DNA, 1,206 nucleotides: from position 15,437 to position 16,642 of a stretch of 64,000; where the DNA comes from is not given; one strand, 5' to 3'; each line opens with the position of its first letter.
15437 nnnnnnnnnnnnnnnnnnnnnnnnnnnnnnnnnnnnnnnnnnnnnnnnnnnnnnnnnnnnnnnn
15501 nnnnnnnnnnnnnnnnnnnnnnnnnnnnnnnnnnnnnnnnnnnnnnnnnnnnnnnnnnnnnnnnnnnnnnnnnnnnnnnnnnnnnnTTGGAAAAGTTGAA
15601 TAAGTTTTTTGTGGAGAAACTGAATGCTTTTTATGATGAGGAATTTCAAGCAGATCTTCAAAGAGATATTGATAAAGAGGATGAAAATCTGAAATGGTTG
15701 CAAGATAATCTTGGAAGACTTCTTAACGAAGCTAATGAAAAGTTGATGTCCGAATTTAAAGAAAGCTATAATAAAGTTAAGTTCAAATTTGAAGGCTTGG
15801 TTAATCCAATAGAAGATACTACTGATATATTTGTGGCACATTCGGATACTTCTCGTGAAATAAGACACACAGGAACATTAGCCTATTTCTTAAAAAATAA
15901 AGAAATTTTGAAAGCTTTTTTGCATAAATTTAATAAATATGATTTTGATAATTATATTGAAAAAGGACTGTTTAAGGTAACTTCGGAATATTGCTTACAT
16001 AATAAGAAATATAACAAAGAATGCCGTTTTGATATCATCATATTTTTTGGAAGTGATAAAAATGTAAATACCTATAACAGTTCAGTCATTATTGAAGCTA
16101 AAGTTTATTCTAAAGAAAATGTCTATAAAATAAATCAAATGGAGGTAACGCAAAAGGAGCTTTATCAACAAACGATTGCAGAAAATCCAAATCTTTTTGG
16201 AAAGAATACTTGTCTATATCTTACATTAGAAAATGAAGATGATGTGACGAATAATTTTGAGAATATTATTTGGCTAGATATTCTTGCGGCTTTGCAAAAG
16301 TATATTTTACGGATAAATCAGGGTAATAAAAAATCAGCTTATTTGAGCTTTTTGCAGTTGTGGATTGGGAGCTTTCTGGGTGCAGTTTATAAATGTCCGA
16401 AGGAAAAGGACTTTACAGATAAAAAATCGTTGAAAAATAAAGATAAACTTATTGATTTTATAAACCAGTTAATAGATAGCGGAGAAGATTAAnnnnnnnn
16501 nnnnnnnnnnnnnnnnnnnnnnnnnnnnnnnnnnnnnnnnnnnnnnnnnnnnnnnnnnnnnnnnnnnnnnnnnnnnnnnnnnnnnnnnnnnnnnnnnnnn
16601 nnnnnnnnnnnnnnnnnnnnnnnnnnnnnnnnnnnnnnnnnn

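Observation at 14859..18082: Integrase-less ~3.1 kb AT-rich insertion at the 3' end of tRNA-His, bracketed by ~70-bp direct repeats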

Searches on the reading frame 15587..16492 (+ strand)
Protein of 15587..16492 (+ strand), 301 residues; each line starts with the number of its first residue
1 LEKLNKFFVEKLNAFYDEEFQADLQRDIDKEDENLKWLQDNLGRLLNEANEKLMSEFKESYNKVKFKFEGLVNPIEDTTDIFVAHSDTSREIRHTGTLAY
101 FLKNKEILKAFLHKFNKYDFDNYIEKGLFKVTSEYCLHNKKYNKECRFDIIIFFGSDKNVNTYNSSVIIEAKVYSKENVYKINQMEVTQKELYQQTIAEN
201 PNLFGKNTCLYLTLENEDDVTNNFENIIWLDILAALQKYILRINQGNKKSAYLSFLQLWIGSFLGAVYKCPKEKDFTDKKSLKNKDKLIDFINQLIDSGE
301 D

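Call 6: search_protein_families(library=pfam, proteins=[window:15587-16492:+], max_evalue=1)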
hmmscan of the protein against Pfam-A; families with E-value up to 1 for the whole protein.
window:15587-16492:+ (301 aa): 1 family
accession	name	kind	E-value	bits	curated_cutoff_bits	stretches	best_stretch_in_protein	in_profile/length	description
PF02463.25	SMC_N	-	0.32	10.8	40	1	140-194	71-125/220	RecF/RecN/SMC N terminal domain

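Call 7: search_protein_families(library=padloc, proteins=[window:15587-16492:+], max_evalue=1)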
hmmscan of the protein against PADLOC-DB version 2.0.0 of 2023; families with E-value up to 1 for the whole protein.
window:15587-16492:+ (301 aa): 1 family
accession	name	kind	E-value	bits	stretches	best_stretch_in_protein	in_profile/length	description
PDLC03799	RTasTM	-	0.1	10.1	1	109-298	23-202/229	DRT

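Call 8: search_protein_families(library=ncbifam, proteins=[window:15587-16492:+], max_evalue=1)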
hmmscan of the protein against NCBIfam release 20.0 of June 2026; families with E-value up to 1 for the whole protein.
window:15587-16492:+ (301 aa): 3 families
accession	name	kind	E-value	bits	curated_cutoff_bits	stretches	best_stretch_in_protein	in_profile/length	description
NF011279.0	PRK14687.1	equivalog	0.04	13.7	212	1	126-174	104-153/173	hypothetical protein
NF011005.0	PRK14431.1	equivalog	0.049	13.8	108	0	152-190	44-82/89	acylphosphatase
TIGR00252.1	TIGR00252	hypoth_equivalog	0.086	12.8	69.05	1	139-162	90-114/123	YraN family protein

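Call 9: search_protein_families(library=phrogs, proteins=[window:15587-16492:+], max_evalue=1)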
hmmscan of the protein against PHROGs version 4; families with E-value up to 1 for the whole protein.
window:15587-16492:+ (301 aa): 4 families
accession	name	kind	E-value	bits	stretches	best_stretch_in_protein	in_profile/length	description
phrog_9364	-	unknown function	0.024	15.7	1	22-45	36-59/60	-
phrog_28564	-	unknown function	0.084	14.3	1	161-210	23-69/80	-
phrog_10436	-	unknown function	0.087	14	0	233-278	6-48/60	-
phrog_14271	-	unknown function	0.78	11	0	12-68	26-80/85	-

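Call 15: find_homologous_proteins(query=window:15587-16492:+, max_evalue=0.001)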
Query window:15587-16492:+ (301 aa): 6 proteins with E <= 0.001 among 844 candidates.
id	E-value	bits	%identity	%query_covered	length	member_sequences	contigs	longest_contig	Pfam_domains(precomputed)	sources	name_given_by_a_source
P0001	1.7e-187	640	99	97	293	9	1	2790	-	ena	-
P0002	7.7e-154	530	79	100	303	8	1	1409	-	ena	-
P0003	8.3e-152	523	83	92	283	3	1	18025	-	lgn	-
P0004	8.7e-150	516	76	100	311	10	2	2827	-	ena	-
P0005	2.5e-125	436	65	99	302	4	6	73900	-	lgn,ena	-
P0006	4.8e-102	360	80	67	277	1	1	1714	-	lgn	-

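Call 16: find_encoding_contigs(protein=P0005, flank=10000, max_places=6)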
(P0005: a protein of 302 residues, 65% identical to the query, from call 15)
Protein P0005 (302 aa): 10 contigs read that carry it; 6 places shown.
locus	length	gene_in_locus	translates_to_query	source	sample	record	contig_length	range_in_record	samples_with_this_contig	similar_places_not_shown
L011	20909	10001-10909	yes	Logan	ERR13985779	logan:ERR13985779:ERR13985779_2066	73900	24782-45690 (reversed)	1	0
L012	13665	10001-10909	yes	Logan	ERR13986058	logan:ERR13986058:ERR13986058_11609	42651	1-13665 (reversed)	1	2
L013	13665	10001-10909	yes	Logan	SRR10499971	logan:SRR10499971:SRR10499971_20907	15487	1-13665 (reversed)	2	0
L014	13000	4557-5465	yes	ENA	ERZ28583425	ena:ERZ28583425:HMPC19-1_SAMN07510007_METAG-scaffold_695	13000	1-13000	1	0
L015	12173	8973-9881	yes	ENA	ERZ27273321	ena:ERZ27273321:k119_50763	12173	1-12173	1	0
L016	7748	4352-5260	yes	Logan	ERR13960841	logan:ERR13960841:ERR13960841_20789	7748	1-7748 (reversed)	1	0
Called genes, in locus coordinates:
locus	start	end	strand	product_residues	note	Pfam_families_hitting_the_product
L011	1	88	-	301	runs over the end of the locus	PF00768:Peptidase_S11, PF13354:Beta-lactamase2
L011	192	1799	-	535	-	PF00239:Resolvase, PF07508:Recombinase, PF13408:Zn_ribbon_recom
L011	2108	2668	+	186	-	-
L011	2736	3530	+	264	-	-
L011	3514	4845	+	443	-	PF00580:UvrD-helicase, PF02562:PhoH (faint), PF13086:AAA_11 (faint), PF13245:AAA_19, PF13604:AAA_30 (faint), PF01443:Viral_helicase1, PF13361:UvrD_C, PF13538:UvrD_C_2, +1 more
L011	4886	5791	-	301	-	-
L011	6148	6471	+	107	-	PF12599:DUF3768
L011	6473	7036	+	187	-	-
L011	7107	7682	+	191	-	PF00239:Resolvase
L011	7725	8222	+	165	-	-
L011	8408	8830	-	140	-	-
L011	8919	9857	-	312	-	PF25583:WCX (faint), PF13280:WYL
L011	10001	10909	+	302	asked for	-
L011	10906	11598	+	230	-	-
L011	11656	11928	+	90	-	PF12844:HTH_19 (weak), PF13560:HTH_31 (weak), PF13443:HTH_26 (weak), PF01381:HTH_3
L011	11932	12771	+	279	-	-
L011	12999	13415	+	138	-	-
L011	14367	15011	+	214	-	-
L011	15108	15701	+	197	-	-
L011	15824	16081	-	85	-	PF01381:HTH_3, PF13443:HTH_26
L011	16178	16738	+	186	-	-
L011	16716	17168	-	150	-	-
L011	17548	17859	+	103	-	PF00338:Ribosomal_S10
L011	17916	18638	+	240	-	PF00297:Ribosomal_L3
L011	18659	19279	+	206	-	PF00573:Ribosomal_L4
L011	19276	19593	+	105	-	PF00276:Ribosomal_L23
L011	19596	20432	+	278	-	PF00181:Ribosomal_L2_N, PF03947:Ribosomal_L2_C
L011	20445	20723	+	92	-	PF00203:Ribosomal_S19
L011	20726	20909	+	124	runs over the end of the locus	PF00237:Ribosomal_L22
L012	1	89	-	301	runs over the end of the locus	PF00768:Peptidase_S11, PF13354:Beta-lactamase2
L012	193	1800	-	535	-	PF00239:Resolvase, PF07508:Recombinase, PF13408:Zn_ribbon_recom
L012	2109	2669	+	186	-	-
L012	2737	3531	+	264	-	-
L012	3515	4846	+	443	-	PF00580:UvrD-helicase, PF02562:PhoH (faint), PF13086:AAA_11 (faint), PF13245:AAA_19, PF13604:AAA_30 (faint), PF01443:Viral_helicase1, PF13361:UvrD_C, PF13538:UvrD_C_2, +1 more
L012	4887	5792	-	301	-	-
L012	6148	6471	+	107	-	PF12599:DUF3768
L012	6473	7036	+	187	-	-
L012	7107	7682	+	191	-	PF00239:Resolvase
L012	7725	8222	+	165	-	-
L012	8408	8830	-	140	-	-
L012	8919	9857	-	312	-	PF25583:WCX (faint), PF13280:WYL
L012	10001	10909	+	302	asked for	-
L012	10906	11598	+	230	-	-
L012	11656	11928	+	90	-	PF12844:HTH_19 (weak), PF13560:HTH_31 (weak), PF13443:HTH_26 (weak), PF01381:HTH_3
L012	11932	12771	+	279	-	-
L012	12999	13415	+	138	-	-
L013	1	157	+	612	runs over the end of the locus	PF02518:HATPase_c, PF13589:HATPase_c_3, PF01119:DNA_mis_repair, PF08676:MutL_C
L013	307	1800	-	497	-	PF00239:Resolvase, PF07508:Recombinase, PF13408:Zn_ribbon_recom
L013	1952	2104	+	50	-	-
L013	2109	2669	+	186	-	-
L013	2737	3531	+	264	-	-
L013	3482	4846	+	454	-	PF00580:UvrD-helicase, PF02562:PhoH (faint), PF13086:AAA_11 (faint), PF13245:AAA_19, PF13604:AAA_30 (faint), PF01443:Viral_helicase1, PF13361:UvrD_C, PF13538:UvrD_C_2, +1 more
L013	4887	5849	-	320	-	-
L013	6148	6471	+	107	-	PF12599:DUF3768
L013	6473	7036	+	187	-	-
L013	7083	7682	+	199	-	PF00239:Resolvase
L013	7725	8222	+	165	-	-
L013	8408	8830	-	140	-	-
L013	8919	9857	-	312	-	PF25583:WCX (faint), PF13280:WYL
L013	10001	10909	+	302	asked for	-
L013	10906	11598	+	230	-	-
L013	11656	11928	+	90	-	PF12844:HTH_19 (weak), PF13560:HTH_31 (weak), PF13443:HTH_26 (weak), PF01381:HTH_3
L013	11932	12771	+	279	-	-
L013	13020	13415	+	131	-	-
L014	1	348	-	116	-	?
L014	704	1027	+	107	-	PF12599:DUF3768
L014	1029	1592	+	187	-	-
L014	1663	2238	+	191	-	PF00239:Resolvase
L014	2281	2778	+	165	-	-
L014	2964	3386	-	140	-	-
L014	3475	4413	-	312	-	PF25583:WCX (faint), PF13280:WYL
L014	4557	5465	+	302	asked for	-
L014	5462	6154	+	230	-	-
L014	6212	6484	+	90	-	PF12844:HTH_19 (weak), PF13560:HTH_31 (weak), PF13443:HTH_26 (weak), PF01381:HTH_3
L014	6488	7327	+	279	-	-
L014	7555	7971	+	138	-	-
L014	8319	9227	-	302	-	PF08843:AbiEii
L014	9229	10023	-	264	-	PF17194:AbiEi_3_N, PF11459:AbiEi_3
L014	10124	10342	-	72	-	-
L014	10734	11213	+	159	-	-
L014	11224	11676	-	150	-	-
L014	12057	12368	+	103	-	PF00338:Ribosomal_S10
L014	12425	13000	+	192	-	?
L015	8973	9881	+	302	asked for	-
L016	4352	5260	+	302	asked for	-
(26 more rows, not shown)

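Call 17: find_encoding_contigs(protein=P0003, flank=10000, max_places=4)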
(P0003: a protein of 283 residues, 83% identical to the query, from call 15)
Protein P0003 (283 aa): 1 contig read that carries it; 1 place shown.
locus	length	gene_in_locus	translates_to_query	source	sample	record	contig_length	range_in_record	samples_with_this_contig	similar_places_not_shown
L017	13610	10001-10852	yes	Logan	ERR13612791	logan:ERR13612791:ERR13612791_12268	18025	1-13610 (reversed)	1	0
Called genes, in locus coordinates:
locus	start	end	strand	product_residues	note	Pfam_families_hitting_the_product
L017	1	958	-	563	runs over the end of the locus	PF00239:Resolvase, PF07508:Recombinase, PF13408:Zn_ribbon_recom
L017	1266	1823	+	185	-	-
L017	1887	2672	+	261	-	-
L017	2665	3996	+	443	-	PF00580:UvrD-helicase, PF02562:PhoH (faint), PF13086:AAA_11 (faint), PF13245:AAA_19, PF00580:UvrD-helicase, PF01443:Viral_helicase1 (weak), PF13361:UvrD_C, PF13538:UvrD_C_2, +1 more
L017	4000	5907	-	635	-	PF13589:HATPase_c_3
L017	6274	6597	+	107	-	PF12599:DUF3768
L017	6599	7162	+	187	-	-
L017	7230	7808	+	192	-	PF00239:Resolvase, PF02796:HTH_7 (weak)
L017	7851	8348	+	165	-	-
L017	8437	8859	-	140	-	-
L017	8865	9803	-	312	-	PF13280:WYL, PF25583:WCX (weak)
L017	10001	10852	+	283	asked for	-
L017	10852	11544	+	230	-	-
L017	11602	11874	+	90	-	PF12844:HTH_19 (weak), PF13560:HTH_31 (weak), PF13443:HTH_26 (faint), PF01381:HTH_3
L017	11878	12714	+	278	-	-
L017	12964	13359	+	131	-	-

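Call 19: find_related_loci(query=A1, collection=genome_contigs, flank=10000)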
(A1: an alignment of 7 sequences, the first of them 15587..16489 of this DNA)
Query A1 (301 aa) in genome_contigs; peptide patterns used: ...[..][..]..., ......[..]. (x = any residue, [..] = any of these).
459 stretches matched a pattern, but none encodes a relative of the query by tblastn (E <= 1e-3).

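Call 33: search_protein_representatives(alignment_id=A1)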
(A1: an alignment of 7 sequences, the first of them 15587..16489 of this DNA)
Query: 7 sequences, 298 profile positions. Proteins with E-value up to 0.001 (for the whole library): 6; up to 1e-10: 4; up to 1e-30: 3. The best 6 are listed.
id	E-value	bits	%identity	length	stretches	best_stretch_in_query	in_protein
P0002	1.1e-179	612.6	-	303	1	1-298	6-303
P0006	9.6e-142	488.0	-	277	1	32-298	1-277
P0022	1.9e-49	185.0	-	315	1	2-292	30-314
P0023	4.0e-18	82.2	-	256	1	38-276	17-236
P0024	6.6e-07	45.4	-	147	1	183-280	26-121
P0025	8.9e-05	38.4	-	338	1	21-266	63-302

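Call 34: search_protein_families(library=pfam, proteins=[P0022, P0023, P0024, P0025], max_evalue=0.1)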
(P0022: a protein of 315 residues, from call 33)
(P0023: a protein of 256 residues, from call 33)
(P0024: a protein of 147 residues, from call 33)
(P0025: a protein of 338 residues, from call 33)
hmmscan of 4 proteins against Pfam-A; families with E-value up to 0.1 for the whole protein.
P0022 (315 aa): 1 family
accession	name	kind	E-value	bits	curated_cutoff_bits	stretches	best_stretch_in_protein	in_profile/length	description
PF19538.4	DUF6062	-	0.016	15.1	27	1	32-100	138-206/243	Family of unknown function (DUF6062)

P0023 (256 aa): 2 families
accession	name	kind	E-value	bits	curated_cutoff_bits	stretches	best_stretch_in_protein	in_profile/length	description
PF14281.12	PDDEXK_4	-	7.1e-09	36.3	22.3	1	97-218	56-157/183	PD-(D/E)XK nuclease superfamily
PF13588.12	HSDR_N_2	-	0.0011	19.4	25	1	102-161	21-82/110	Type I restriction enzyme R protein N terminus (HSDR_N)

P0024 (147 aa): 0 families

P0025 (338 aa): 1 family
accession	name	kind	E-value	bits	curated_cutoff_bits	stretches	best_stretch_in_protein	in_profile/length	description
PF14281.12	PDDEXK_4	-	4.5e-16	59.8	22.3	1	125-279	10-166/183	PD-(D/E)XK nuclease superfamily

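Call 36: search_solved_structures(query=A2, max_evalue=10)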
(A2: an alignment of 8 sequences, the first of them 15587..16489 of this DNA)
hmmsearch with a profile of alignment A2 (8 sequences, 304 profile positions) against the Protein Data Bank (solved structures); distinct sequences matched with E-value up to 10: 0.

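Call 47: predict_structure(alignment_id=A2)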
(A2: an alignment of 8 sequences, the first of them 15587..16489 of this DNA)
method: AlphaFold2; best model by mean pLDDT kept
length: 301 residues; sequences in the alignment: 8
mean_pLDDT: 82.7   pTM: 0.78
mean pLDDT of the five models: 82.7, 75.3, 74.7, 73.7, 73.2
residues with pLDDT >= 90: 87; 70-90: 176; 50-70: 34; < 50: 4
segments of 3 or more residues with pLDDT < 50: 299-301
pLDDT, mean of each block of 10 residues (from residue 1): 67 74 79 81 80 88 88 88 84 91 90 72 86 94 93 73 84 80 89 92 88 75 79 90 69 91 90 77 79 73 34
secondary structure, 60 per line:
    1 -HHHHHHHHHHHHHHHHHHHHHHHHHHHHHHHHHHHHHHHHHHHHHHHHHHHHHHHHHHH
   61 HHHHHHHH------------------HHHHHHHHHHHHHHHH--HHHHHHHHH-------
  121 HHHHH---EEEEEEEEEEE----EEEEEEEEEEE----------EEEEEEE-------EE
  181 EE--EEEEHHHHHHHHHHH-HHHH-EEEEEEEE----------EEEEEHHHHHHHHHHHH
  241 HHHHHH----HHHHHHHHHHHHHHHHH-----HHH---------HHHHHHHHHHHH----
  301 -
elements in order: H2-68 H87-102 H105-113 H121-125 E129-139 E144-154 E165-171 E179-182 E185-188 H189-199 H201-204 E206-213 E224-228 H229-246 H251-267 H285-296

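Call 50: fold_search(model_id=the predicted structure, library=pdb)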
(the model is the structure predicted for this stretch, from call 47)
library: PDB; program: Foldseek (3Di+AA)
matches with E <= 10: 236; with E <= 0.001: 0
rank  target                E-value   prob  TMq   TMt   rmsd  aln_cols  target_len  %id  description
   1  4f0p_A                5.2e-03  0.84  0.21  0.16  15.8       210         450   14  MspJI Restriction Endonuclease - P31 Form (released 2012-08-08)
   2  5lhc_A                1.9e-02  0.69  0.26  0.15  21.9       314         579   11  The structure of D456A mutant of Nt.BspD6I nicking endonuclease at 0.24 nm resolution . (released 2017-08-16)
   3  8d3l_I                6.5e-02  0.25  0.18  0.24  18.0       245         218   12  Type I-C Cas4-Cas1-Cas2 complex bound to a PAM/PAM prespacer (released 2022-11-02)
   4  2p14                  1.0e-01  0.44  0.21  0.31  15.2       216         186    9  Crystal structure of small subunit (R.BspD6I2) of the heterodimeric restriction endonuclease R.BspD6I (released 2008-03-11)
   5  6qnz_B                1.3e-01  0.33  0.26  0.15  22.1       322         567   11  Crystal structure of the site-specific DNA nickase N.BspD6I E418A Mutant (released 2020-03-04)
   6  5lhc_B                1.4e-01  0.23  0.23  0.14  22.0       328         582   10  The structure of D456A mutant of Nt.BspD6I nicking endonuclease at 0.24 nm resolution . (released 2017-08-16)
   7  4ybg                  1.4e-01  0.16  0.17  0.20  15.7       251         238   11  Crystal structure of the MAEL domain of Drosophila melanogaster Maelstrom (released 2015-04-29)
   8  6qnz_A                2.0e-01  0.35  0.25  0.15  13.8       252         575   11  Crystal structure of the site-specific DNA nickase N.BspD6I E418A Mutant (released 2020-03-04)
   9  6xl1_A                2.1e-01  0.63  0.20  0.17   6.7       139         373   12  crystal structure of cA4-activated Card1(D294N) (released 2020-12-30)
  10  5liq_B                2.1e-01  0.12  0.19  0.11  22.7       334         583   10  The structure of C160S,C508S,C578S mutant of Nt.BspD6I nicking endonuclease at 0.185 nm resolution . (released 2017-08-02)
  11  2ewf                  2.2e-01  0.16  0.22  0.13  22.4       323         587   10  Crystal structure of the site-specific DNA nickase N.BspD6I (released 2006-11-21)
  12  4fvm                  3.6e-01  0.08  0.16  0.07  19.7       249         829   12  Crystal structure of yeast DNA polymerase alpha (released 2013-02-27)
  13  5liq_A                3.8e-01  0.15  0.23  0.14  22.4       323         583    8  The structure of C160S,C508S,C578S mutant of Nt.BspD6I nicking endonuclease at 0.185 nm resolution . (released 2017-08-02)
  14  9ibq_A                5.0e-01  0.16  0.19  0.20  12.2       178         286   15  Structure of BstEII with DNA substrate (released 2026-03-04)
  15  2p2b_A                6.9e-01  0.18  0.13  0.07   6.5        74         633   18  Acetyl-CoA Synthetase, V386A mutation (released 2007-05-29)
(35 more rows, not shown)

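Call 53: search_protein_families(library=padloc, proteins=[L011:8919-9857:-, L011:11656-11928:+, L011:11932-12771:+, L011:12999-13415:+, L011:2108-2668:+, L011:2736-3530:+, L011:3514-4845:+, L011:4886-5791:-, L011:6473-7036:+, L011:7725-8222:+], max_evalue=0.01)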
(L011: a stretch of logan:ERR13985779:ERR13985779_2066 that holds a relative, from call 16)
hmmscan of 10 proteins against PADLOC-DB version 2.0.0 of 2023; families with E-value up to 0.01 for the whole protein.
L011:8919-9857:- (312 aa): 3 families
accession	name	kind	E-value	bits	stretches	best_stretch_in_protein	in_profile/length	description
PDLC01457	WYL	-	1.3e-28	98.2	1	9-308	6-228/229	"CAS-I,CAS-II,CAS-III,CAS-IV,CAS-V,CAS-VI; associated_signaling"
PDLC01766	Cas3c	-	1.2e-19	68.1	1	4-308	5-300/1009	-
PDLC01652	WYL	-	2.9e-18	64.7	1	145-308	14-149/162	"CAS-I,CAS-II,CAS-III,CAS-IV,CAS-V,CAS-VI; associated_signaling"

L011:11656-11928:+ (90 aa): 13 families
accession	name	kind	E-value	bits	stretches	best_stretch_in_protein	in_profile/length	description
PDLC02926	HTH_VI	-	1.5e-10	39.1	1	16-73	4-61/92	-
PDLC03665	Control_protein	-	3.1e-05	22.1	1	8-76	7-72/77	control protein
PDLC03944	RmrA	-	0.0001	19.5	1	17-66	10-59/384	-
PDLC03954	RmrA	-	0.00016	18.7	1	15-76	12-73/380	-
PDLC03951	RmrA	-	0.00019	18.5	1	17-76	12-71/400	-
PDLC04142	capH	-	0.0005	19.1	1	17-76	10-69/103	capH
PDLC03949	RmrA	-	0.00071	16.5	1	21-68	10-57/363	-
PDLC03952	RmrA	-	0.001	16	1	14-66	23-75/395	-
PDLC03536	REase_II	-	0.0025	15.5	1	19-76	16-73/237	Type II restriction enzyme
PDLC03947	RmrA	-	0.0025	14.7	1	10-69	8-67/383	-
PDLC03330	MTase_II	-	0.003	14.4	1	28-82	19-73/430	Type II methyltransferase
PDLC03668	Control_protein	-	0.0034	15.9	1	16-68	11-63/79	control protein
PDLC04775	PDC-M69A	-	0.0034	15.9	1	22-77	16-71/113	-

L011:11932-12771:+ (279 aa): 0 families

L011:12999-13415:+ (138 aa): 0 families

L011:2108-2668:+ (186 aa): 0 families

L011:2736-3530:+ (264 aa): 0 families

L011:3514-4845:+ (443 aa): 57 families (the best 25 are shown)
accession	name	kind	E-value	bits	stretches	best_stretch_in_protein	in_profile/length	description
PDLC03802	RTasHel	-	6.6e-57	191.8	2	6-283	4-275/675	DRT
PDLC00114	GajB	-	4.3e-51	172.3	2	4-354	4-380/635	UrvD helicase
PDLC00117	GajB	-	1.3e-47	160.6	2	9-352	17-377/604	UrvD helicase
PDLC00132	GajB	-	1.7e-41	140.6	3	150-290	167-308/625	UrvD helicase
PDLC00127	GajB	-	2.9e-41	139.7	2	5-320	6-326/594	UrvD helicase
PDLC00107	GajB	-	8.6e-39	131.6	2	9-309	17-327/587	UrvD helicase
PDLC00122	GajB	-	3.7e-38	129.7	2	8-358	5-318/502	UrvD helicase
PDLC00103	GajB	-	1.9e-37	127.5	2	7-321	16-335/612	UrvD helicase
PDLC00123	GajB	-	1.2e-34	117.9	2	8-347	5-327/540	UrvD helicase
PDLC00130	GajB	-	1e-31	107.9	3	161-284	169-293/589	UrvD helicase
PDLC00104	GajB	-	2.1e-30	104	2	11-359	6-329/574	UrvD helicase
PDLC00129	GajB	-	1.2e-29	101.4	2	196-284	225-312/594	UrvD helicase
PDLC00112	GajB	-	2.4e-29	100.4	2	198-280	212-294/581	UrvD helicase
PDLC00119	GajB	-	8.3e-29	98.9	3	196-344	217-355/565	UrvD helicase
PDLC00144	GajB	-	3e-28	96.7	3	172-282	135-245/559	UrvD helicase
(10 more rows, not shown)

L011:4886-5791:- (301 aa): 1 family
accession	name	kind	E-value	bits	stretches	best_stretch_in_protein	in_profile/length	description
PDLC04815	PDC-S02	-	0.0051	14.2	0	195-279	242-326/346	-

L011:6473-7036:+ (187 aa): 1 family
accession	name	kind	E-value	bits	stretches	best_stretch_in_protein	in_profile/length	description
PDLC01823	CARF2--CARF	-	0.0089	13.8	0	25-99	60-134/201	-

L011:7725-8222:+ (165 aa): 0 families
